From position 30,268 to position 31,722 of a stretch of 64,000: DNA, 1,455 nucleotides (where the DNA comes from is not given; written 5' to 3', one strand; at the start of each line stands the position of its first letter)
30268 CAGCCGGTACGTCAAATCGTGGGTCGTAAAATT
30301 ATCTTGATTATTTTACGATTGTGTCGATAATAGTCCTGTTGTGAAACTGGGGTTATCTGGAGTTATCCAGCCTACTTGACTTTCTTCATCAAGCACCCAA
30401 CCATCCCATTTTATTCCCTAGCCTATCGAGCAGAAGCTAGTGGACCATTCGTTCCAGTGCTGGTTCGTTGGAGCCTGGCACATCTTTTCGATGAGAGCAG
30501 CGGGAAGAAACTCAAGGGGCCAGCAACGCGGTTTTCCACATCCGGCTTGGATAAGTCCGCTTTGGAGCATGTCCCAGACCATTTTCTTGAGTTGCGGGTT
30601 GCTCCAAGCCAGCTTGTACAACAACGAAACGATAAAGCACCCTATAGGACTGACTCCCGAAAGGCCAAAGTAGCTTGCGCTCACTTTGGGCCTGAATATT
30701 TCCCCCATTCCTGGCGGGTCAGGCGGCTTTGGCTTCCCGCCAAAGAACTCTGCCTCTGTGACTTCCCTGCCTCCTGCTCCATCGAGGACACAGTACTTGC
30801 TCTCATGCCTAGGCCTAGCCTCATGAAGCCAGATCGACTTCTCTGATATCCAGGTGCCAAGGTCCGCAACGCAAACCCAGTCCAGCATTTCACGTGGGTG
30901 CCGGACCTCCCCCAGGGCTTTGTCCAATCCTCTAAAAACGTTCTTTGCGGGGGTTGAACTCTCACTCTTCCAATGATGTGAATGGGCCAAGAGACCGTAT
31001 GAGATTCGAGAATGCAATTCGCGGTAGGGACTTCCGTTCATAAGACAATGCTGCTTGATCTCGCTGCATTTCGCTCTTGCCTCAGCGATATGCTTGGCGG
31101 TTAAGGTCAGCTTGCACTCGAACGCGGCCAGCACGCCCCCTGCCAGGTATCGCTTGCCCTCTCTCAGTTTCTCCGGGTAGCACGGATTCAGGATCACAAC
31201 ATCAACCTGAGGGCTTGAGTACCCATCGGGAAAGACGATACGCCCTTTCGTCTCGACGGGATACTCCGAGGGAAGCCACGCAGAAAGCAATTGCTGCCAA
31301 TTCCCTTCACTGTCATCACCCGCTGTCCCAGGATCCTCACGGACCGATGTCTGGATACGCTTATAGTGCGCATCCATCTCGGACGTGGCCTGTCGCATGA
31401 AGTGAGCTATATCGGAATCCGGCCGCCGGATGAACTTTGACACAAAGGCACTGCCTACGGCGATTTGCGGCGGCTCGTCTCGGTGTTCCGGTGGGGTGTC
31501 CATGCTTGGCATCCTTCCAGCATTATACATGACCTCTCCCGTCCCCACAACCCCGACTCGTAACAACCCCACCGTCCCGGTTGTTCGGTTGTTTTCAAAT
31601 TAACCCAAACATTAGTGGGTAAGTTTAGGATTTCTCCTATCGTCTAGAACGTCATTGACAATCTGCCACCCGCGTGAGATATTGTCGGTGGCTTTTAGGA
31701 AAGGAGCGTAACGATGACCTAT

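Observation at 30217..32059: Direct-repeat-flanked two-nuclease cassette (PD-(D/E)xK-like + HNH) inserted into the glycine-cleavage operon, with no integrase or transposase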

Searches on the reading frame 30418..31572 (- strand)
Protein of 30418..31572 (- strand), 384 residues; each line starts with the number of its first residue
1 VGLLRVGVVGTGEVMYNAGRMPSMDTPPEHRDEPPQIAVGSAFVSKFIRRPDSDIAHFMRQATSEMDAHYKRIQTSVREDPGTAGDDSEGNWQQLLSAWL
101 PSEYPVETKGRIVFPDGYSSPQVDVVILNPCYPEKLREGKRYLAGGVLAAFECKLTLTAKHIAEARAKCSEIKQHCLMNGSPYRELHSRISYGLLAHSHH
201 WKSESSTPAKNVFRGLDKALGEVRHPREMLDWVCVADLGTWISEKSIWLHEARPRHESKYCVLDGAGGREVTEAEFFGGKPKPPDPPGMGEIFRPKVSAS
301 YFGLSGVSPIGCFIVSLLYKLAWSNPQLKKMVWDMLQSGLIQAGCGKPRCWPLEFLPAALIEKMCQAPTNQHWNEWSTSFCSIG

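Call 4: search_protein_families(library=pfam, proteins=[window:30418-31572:-], max_evalue=0.1)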
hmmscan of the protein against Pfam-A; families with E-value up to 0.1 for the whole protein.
window:30418-31572:- (384 aa): 1 family
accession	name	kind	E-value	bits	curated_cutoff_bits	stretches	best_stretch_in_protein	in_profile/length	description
PF20247.3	DUF6602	-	1.8e-21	76.4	27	1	77-174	6-103/104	Domain of unknown function (DUF6602)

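Call 7: search_protein_families(library=padloc, proteins=[window:30418-31572:-], max_evalue=0.1)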
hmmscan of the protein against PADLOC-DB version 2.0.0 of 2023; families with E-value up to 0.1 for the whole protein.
window:30418-31572:- (384 aa): 4 families
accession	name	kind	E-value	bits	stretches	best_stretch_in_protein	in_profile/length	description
PDLC01495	PD_DExK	-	8.1e-19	65.5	1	54-174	2-122/123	"CAS-I,CAS-II,CAS-III,CAS-IV,CAS-V,CAS-VI; associated"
PDLC00745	Effector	-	1.5e-17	62.1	1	54-245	6-197/244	Endonuclease (NucC)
PDLC01051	NucC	-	5.9e-10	37.3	1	78-174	33-129/243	NucC nuclease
PDLC04134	mad2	-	0.082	9.7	1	119-168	354-412/492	mads_2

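Call 8: search_protein_families(library=ncbifam, proteins=[window:30418-31572:-], max_evalue=0.1)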
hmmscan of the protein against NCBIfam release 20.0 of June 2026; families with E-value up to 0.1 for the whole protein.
window:30418-31572:- (384 aa): 1 family
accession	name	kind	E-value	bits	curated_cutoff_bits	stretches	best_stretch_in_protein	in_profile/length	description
NF049917.1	ISAon1_downstr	equivalog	0.044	12.9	250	1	158-214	165-221/327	ISAon1 family transposase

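Call 9: search_protein_families(library=phrogs, proteins=[window:30418-31572:-], max_evalue=0.1)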
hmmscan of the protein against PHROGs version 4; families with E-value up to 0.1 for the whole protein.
window:30418-31572:- (384 aa): 0 families

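Call 12: find_encoding_contigs(protein=window:30418-31572:-, flank=10000, max_places=10)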
Protein window:30418-31572:- (384 aa): no gene with exactly this product is on record in the collection.

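Call 13: find_encoding_contigs(protein=window:30418-31530:-, flank=10000, max_places=10)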
Protein window:30418-31530:- (370 aa): no gene with exactly this product is on record in the collection.

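Call 15: find_homologous_proteins(query=window:30418-31503:-, max_evalue=0.001)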
Query window:30418-31503:- (361 aa): 1715 proteins with E <= 0.001 among 4837 candidates; the best 120 are listed.
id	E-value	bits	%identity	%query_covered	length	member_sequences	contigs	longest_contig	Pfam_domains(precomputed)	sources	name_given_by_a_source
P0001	3.8e-254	861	100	100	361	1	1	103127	PF20247.4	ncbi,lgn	-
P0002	6.8e-211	718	84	100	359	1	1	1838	PF20247.4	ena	-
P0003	2.3e-134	466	60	100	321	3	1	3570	PF20247.4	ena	-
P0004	6.5e-74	267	43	91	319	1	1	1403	PF20247.4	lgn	-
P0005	7.8e-73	264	42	91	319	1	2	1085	PF20247.4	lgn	-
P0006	4.1e-72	262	43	91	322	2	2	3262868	PF20247.4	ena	-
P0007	7.6e-72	261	44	91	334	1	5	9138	PF20247.4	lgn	-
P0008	8.0e-71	257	41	91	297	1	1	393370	PF20247.4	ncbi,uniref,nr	ncbi:hypothetical protein H6F90_06860 [Trichocoleus sp. FACHB-591]|uniref:DUF6602 domain-containing 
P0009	9.6e-71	257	42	91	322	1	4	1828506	PF20247.4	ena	-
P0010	2.0e-70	256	42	91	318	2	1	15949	PF20247.4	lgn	-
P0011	2.1e-70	256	41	92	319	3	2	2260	PF20247.4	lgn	-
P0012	8.0e-70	254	42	91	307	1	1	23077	PF20247.4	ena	-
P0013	1.5e-69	253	42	91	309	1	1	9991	PF20247.4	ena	-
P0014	3.4e-69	252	42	91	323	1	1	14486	PF20247.4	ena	-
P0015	4.3e-69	252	43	91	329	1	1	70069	PF20247.4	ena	-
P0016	5.1e-69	251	42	91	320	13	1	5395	PF20247.4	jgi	jgi:hypothetical protein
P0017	6.0e-69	251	42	91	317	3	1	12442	PF20247.4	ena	-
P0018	6.1e-69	251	42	91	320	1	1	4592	PF20247.4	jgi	jgi:hypothetical protein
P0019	1.3e-68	250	41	89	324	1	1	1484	PF20247.4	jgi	jgi:hypothetical protein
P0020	2.8e-68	249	40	91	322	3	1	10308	PF20247.4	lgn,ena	-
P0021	3.8e-68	248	41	91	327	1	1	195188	PF20247.4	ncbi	-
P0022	3.9e-68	248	42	92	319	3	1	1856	PF20247.4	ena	-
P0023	6.0e-68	248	41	91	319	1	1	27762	PF20247.4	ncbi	-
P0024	6.2e-68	248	40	91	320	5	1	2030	PF20247.4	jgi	jgi:hypothetical protein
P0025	6.4e-68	248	41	91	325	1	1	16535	PF20247.4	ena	-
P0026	6.5e-68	248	39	91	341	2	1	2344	PF20247.4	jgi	jgi:hypothetical protein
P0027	8.4e-68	247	41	91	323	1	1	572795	PF20247.4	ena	-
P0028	1.0e-67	247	44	91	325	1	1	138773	PF20247.4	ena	-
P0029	1.4e-67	247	41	91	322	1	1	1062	PF20247.4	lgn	-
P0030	1.5e-67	246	40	91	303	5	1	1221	PF20247.4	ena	-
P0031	2.3e-67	246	39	91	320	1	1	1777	PF20247.4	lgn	-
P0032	2.4e-67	246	41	91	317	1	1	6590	PF20247.4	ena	-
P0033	2.5e-67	246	41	91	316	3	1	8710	PF20247.4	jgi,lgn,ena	-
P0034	2.6e-67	246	42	91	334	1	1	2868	PF20247.4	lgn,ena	-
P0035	2.6e-67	246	40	90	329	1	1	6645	PF20247.4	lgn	-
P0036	2.8e-67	246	41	91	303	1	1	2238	PF20247.4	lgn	-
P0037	3.0e-67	246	40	91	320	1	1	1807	PF20247.4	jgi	jgi:hypothetical protein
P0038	3.2e-67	245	40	91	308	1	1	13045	PF20247.4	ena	-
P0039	3.3e-67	245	43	91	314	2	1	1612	PF20247.4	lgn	-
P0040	3.7e-67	245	40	91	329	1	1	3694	PF20247.4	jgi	-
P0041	3.8e-67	245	41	91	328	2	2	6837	PF20247.4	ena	-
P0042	4.0e-67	245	42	91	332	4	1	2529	PF20247.4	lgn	-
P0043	4.8e-67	245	39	92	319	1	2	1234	PF20247.4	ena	-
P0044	4.9e-67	245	40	91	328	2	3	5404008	PF20247.4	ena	-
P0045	5.1e-67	245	42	91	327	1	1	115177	PF20247.4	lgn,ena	-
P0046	5.8e-67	245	40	94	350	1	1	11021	PF20247.4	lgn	-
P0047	6.2e-67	244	41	91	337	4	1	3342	PF20247.4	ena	-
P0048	6.3e-67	244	39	96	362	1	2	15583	PF20247.4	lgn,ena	-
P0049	6.7e-67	244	41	91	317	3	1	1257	PF20247.4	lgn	-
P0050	7.2e-67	244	42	91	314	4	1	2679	PF20247.4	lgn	-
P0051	7.7e-67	244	40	91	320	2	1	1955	PF20247.4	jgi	jgi:hypothetical protein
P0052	8.4e-67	244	41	91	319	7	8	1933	PF20247.4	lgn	-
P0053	9.1e-67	244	39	93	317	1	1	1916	PF20247.4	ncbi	-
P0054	9.2e-67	244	40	96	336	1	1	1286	PF20247.4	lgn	-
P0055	1.1e-66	244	40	91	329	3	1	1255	PF20247.4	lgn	-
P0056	1.1e-66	244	42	89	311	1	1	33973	PF20247.4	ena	-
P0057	1.2e-66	244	39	91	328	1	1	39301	PF20247.4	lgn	-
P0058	1.2e-66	244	40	91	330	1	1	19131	PF20247.4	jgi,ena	jgi:hypothetical protein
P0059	1.2e-66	244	42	91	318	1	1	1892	PF20247.4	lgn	-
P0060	1.3e-66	243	39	91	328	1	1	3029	PF20247.4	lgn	-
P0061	1.7e-66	243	40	92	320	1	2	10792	PF20247.4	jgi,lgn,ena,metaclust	metaclust:\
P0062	2.3e-66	243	40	92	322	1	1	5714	PF20247.4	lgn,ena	-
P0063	2.3e-66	243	39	91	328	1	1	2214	PF20247.4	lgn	-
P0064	2.7e-66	242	42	88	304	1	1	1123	PF20247.4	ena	-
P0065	2.8e-66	242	41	91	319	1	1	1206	PF20247.4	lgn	-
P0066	2.8e-66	242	41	91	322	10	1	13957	PF20247.4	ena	-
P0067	2.8e-66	242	41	91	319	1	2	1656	PF20247.4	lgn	-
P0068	3.0e-66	242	40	91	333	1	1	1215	PF20247.4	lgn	-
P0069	3.0e-66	242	42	91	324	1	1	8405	PF20247.4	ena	-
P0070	3.3e-66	242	40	91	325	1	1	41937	PF20247.4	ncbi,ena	-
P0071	3.3e-66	242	41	91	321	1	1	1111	PF20247.4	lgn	-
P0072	3.6e-66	242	41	91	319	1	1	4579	PF20247.4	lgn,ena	-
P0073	3.9e-66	242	40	91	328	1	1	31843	PF20247.4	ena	-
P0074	3.9e-66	242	40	92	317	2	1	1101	PF20247.4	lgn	-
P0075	4.2e-66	242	41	91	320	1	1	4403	PF20247.4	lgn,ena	-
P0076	4.4e-66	242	41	91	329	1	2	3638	PF20247.4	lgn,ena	-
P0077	4.4e-66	242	41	91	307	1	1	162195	PF20247.4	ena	-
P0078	4.4e-66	242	39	91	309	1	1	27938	PF20247.4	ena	-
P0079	4.5e-66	242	40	91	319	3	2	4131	PF20247.4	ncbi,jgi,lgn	jgi:hypothetical protein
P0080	4.6e-66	242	40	91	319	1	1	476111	PF20247.4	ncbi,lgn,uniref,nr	ncbi:hypothetical protein F3F96_03855 [Mariprofundus sp. NF]|uniref:DUF6602 domain-containing protei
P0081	4.7e-66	242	40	91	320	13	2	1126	PF20247.4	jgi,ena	jgi:hypothetical protein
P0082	4.8e-66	242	40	91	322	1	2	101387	PF20247.4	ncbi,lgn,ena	-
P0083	6.2e-66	241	40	91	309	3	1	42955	PF20247.4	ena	-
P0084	6.5e-66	241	41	91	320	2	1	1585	PF20247.4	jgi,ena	-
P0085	7.0e-66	241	38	93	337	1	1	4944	PF20247.4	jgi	jgi:hypothetical protein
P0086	7.3e-66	241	42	90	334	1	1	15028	PF20247.4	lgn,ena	-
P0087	7.5e-66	241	40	91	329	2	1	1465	PF20247.4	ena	-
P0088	8.3e-66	241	40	91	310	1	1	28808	PF20247.4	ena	-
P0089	8.6e-66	241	38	91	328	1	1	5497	PF20247.4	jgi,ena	jgi:hypothetical protein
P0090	9.1e-66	241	40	91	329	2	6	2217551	PF20247.4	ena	-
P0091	9.3e-66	241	39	91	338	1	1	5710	PF20247.4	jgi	jgi:Domain of unknown function (DUF6602)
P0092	9.8e-66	241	41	91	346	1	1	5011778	PF20247.4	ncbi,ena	-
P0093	1.0e-65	240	42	91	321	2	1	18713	PF20247.4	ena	-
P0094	1.0e-65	240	41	91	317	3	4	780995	PF20247.4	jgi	jgi:hypothetical protein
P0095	1.1e-65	240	40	91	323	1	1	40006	PF20247.4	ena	-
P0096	1.1e-65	240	40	91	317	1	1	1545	PF20247.4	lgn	-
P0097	1.1e-65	240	40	91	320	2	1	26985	PF20247.4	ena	-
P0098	1.1e-65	240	40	92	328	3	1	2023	PF20247.4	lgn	-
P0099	1.1e-65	240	40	91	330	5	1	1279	PF20247.4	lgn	-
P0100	1.1e-65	240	40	91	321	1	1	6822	PF20247.4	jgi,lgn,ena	-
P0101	1.2e-65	240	41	91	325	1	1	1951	PF20247.4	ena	-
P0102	1.4e-65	240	40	91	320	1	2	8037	PF20247.4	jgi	jgi:hypothetical protein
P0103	1.5e-65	240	39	92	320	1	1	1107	PF20247.4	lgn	-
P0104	1.6e-65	240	41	91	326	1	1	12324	PF20247.4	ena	-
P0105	1.6e-65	240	41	91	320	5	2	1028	PF20247.4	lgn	-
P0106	1.6e-65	240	48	64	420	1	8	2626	PF20247.4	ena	-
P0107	1.6e-65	240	40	90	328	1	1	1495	PF20247.4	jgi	-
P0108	1.6e-65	240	39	91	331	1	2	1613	PF20247.4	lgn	-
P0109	1.7e-65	240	40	91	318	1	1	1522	PF20247.4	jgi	jgi:hypothetical protein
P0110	1.7e-65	240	43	91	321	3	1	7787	PF20247.4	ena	-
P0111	1.8e-65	240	41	91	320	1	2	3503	PF20247.4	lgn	-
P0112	1.8e-65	240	40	92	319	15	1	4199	PF20247.4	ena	-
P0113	1.8e-65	240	39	91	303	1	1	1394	PF20247.4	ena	-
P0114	1.8e-65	240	42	91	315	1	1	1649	PF20247.4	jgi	jgi:hypothetical protein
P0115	1.8e-65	240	43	91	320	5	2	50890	PF20247.4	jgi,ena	jgi:hypothetical protein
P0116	1.9e-65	240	40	91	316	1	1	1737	PF20247.4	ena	-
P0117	1.9e-65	240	40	91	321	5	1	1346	PF20247.4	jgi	jgi:hypothetical protein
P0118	2.1e-65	239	40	91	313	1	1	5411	PF20247.4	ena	-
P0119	2.1e-65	239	41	91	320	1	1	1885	PF20247.4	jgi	jgi:hypothetical protein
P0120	2.1e-65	239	41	90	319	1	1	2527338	PF20247.4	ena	-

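Call 17: find_encoding_contigs(protein=P0003, flank=10000, max_places=6)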
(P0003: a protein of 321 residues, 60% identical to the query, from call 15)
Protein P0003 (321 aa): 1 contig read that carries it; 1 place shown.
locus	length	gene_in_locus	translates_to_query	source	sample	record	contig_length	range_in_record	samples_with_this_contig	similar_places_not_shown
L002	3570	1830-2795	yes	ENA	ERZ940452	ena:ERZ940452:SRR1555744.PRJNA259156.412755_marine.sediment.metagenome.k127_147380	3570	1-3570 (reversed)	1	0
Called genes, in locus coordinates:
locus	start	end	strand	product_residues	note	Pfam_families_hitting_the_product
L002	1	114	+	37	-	?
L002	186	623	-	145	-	-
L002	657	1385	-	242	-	-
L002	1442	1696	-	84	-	-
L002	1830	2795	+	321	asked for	PF20247:DUF6602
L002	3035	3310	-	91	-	-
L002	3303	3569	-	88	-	?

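Call 18: find_encoding_contigs(protein=P0002, flank=10000, max_places=6)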
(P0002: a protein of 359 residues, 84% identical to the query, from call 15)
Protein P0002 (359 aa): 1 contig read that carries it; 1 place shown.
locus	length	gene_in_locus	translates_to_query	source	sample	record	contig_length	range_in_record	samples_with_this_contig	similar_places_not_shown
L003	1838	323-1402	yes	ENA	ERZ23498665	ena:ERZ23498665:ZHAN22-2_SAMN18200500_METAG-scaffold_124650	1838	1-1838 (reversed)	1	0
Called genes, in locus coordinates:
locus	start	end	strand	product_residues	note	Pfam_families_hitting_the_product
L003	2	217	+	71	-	?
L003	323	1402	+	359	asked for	PF20247:DUF6602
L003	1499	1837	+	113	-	?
